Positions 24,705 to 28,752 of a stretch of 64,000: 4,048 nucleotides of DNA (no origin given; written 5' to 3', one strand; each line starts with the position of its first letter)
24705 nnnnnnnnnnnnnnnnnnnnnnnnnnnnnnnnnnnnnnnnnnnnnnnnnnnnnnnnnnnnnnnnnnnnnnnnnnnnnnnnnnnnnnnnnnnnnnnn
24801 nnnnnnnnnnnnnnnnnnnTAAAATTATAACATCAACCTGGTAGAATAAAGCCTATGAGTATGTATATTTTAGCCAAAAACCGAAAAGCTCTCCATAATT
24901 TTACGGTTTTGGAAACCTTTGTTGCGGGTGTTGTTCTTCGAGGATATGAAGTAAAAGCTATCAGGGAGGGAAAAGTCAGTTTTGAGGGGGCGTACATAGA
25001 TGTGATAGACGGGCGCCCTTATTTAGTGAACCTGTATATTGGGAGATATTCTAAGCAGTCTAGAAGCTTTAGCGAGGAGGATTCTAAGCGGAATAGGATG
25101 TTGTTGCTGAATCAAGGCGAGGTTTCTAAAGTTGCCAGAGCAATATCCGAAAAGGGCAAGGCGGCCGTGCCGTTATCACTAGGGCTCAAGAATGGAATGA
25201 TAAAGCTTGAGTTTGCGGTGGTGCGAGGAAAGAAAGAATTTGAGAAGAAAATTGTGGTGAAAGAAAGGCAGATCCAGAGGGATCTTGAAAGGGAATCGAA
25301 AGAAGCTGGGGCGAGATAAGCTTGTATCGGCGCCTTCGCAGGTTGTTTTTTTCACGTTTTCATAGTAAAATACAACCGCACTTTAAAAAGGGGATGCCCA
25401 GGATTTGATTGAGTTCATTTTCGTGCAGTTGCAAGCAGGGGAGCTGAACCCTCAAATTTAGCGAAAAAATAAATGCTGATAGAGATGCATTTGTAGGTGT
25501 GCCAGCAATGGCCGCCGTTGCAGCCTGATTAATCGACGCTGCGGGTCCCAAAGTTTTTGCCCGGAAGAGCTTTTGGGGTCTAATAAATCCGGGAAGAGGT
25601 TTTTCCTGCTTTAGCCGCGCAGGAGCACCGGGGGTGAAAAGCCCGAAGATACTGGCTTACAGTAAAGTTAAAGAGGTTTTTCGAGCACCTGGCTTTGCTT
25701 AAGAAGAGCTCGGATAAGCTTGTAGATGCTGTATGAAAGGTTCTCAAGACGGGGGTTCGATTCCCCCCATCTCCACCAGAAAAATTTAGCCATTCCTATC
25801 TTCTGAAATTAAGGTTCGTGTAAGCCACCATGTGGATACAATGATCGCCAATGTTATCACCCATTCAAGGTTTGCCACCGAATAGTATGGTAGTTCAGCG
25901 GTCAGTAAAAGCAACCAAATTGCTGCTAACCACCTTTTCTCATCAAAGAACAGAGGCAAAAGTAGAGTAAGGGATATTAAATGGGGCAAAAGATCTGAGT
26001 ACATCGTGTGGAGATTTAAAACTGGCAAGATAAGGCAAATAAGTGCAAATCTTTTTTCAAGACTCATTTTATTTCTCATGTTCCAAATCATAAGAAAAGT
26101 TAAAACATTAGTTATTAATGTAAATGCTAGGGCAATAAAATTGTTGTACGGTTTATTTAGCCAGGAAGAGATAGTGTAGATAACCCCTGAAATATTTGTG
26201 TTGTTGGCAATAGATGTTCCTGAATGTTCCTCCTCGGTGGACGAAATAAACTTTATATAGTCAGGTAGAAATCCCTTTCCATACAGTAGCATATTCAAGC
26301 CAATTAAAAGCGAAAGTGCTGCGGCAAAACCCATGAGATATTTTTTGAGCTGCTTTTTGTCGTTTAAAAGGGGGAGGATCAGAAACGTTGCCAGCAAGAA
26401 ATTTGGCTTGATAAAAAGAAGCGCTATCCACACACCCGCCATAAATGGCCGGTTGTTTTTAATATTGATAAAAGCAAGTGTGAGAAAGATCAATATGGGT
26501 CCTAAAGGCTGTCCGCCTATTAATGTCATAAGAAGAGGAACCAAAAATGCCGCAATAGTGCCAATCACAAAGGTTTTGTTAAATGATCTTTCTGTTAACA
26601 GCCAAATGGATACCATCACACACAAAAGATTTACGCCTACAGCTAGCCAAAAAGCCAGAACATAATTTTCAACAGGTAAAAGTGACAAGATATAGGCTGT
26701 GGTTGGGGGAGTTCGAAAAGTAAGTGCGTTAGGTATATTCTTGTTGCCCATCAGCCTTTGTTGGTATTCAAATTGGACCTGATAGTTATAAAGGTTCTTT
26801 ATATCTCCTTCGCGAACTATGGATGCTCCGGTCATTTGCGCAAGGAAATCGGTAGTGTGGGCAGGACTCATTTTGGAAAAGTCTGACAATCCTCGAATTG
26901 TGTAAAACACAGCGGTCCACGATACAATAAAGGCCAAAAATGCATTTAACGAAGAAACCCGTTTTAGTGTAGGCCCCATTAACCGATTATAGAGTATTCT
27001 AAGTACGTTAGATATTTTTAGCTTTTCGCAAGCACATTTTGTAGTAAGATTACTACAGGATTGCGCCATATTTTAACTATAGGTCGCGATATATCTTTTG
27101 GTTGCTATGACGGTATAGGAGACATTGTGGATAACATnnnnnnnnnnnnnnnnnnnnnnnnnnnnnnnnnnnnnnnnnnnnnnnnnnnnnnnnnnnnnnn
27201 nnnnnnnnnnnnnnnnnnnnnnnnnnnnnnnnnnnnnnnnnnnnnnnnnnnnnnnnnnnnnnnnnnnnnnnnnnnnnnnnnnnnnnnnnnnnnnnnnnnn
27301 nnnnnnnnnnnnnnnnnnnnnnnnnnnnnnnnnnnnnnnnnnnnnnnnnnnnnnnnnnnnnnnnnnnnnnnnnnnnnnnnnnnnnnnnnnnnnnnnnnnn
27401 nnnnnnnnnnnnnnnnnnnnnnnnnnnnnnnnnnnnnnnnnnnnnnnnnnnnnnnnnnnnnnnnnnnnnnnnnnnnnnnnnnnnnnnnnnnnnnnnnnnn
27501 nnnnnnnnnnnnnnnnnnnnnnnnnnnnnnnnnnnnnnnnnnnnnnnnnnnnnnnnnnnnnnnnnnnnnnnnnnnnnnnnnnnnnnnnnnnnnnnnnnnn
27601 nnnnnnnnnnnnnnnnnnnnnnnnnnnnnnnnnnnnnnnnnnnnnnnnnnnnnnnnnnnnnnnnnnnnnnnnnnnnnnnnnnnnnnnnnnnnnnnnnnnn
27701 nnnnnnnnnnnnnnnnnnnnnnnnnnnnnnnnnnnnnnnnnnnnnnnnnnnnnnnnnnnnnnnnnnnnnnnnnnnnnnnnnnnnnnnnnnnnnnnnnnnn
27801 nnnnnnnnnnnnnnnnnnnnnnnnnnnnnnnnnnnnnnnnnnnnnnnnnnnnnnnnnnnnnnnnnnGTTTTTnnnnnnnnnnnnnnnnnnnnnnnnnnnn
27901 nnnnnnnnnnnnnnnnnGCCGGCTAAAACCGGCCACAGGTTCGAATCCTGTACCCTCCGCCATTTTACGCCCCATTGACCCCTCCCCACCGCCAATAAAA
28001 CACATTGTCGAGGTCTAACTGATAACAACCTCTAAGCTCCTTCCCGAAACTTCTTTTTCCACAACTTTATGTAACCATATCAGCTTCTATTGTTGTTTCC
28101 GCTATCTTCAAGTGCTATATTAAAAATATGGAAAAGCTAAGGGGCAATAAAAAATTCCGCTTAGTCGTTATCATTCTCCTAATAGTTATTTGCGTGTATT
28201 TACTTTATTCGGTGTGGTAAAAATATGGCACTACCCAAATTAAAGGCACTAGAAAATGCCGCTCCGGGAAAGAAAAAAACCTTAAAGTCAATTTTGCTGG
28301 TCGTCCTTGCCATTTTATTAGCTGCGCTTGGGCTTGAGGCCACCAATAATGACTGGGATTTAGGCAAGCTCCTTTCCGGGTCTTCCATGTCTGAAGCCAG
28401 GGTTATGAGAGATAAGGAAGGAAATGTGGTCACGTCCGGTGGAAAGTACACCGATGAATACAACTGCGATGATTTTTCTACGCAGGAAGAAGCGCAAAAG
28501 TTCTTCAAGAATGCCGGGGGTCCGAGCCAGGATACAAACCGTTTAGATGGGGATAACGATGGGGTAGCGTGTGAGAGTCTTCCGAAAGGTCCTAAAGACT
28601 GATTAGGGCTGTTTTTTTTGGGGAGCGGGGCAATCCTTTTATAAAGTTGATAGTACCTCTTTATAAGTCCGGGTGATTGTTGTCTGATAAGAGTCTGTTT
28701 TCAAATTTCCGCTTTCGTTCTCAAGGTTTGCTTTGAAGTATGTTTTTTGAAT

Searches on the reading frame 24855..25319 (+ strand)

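Call 19: search_protein_families(library=pfam, proteins=[window:24855-25319:+], max_evalue=0.0001)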
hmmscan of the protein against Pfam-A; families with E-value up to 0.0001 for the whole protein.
window:24855-25319:+ (154 aa): 1 family
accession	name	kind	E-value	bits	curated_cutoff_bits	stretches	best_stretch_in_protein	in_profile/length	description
PF01668.23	SmpB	-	2.6e-40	138.1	27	1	7-149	2-142/143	SmpB protein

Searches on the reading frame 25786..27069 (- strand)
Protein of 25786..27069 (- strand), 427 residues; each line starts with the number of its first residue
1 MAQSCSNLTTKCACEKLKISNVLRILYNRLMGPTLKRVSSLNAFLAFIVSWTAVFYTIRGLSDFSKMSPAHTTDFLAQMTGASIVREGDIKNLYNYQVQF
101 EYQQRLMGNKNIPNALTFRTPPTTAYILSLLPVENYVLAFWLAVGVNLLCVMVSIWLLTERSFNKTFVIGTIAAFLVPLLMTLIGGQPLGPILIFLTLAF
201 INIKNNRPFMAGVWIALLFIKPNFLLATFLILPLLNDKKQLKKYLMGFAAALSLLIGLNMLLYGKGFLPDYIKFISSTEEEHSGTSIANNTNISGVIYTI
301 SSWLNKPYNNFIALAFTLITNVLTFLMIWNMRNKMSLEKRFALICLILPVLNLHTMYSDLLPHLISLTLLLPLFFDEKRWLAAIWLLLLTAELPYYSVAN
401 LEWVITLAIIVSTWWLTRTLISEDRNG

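Call 19: search_protein_families(library=pfam, proteins=[window:25786-27069:-], max_evalue=0.0001)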
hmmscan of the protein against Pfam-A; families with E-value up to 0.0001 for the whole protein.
window:25786-27069:- (427 aa): 1 family
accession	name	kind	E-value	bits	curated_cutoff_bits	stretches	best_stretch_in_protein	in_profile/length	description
PF09594.16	GT87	-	6.3e-15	56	25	1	121-348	4-231/237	Glycosyltransferase family 87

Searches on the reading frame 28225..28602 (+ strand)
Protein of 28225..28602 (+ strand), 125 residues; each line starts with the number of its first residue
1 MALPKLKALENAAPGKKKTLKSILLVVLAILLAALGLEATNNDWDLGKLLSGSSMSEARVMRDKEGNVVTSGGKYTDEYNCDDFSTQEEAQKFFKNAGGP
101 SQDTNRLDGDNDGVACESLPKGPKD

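Call 19: search_protein_families(library=pfam, proteins=[window:28225-28602:+], max_evalue=0.0001)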
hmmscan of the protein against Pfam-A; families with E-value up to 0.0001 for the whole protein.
window:28225-28602:+ (125 aa): 1 family
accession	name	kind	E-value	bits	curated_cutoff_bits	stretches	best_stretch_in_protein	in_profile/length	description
PF05901.16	Excalibur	-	2.2e-08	34.7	22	1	79-117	2-36/36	Excalibur calcium-binding domain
